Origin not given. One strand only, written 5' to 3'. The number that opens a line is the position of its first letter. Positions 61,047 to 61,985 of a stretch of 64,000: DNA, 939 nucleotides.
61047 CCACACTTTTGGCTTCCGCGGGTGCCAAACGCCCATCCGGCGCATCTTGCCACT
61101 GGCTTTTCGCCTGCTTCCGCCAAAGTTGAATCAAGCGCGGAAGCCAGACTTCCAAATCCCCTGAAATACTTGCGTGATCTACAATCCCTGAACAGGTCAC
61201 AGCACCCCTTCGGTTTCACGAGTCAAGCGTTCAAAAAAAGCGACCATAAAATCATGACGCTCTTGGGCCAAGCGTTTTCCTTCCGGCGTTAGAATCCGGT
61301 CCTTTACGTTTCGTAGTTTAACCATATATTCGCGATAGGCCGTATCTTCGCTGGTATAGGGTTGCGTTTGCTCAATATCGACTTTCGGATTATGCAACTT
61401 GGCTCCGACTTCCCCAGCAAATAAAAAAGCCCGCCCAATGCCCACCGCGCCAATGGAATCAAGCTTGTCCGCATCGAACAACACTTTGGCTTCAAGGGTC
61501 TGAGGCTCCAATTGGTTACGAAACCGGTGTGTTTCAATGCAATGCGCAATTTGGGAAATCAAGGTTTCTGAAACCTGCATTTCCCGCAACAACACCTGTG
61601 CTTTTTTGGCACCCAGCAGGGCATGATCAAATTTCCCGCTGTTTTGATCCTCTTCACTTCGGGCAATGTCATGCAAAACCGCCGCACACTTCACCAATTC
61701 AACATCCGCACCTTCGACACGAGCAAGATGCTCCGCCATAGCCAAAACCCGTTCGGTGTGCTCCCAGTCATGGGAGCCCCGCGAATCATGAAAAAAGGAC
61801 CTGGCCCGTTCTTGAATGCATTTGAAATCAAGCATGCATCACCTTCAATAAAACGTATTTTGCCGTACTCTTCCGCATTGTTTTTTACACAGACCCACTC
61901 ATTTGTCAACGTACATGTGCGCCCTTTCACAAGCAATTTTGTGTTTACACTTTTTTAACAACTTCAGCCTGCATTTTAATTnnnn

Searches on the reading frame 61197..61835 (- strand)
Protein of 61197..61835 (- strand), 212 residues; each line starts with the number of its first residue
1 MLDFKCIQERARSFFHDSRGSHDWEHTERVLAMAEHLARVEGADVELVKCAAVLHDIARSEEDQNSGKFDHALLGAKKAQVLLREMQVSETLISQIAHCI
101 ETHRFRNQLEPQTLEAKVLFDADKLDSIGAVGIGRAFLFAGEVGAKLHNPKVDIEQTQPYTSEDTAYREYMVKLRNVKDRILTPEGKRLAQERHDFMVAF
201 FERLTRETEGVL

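Call 83: find_encoding_contigs(protein=window:61197-61835:-, flank=10000, max_places=5)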
Protein window:61197-61835:- (212 aa): 1 contig read that carries it; 1 place shown.
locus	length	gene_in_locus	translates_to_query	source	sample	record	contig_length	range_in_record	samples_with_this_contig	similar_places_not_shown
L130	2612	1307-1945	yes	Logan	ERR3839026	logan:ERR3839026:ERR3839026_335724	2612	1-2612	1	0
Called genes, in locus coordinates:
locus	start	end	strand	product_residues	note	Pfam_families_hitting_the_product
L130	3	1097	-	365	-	?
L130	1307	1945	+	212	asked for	PF01966:HD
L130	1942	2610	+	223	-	?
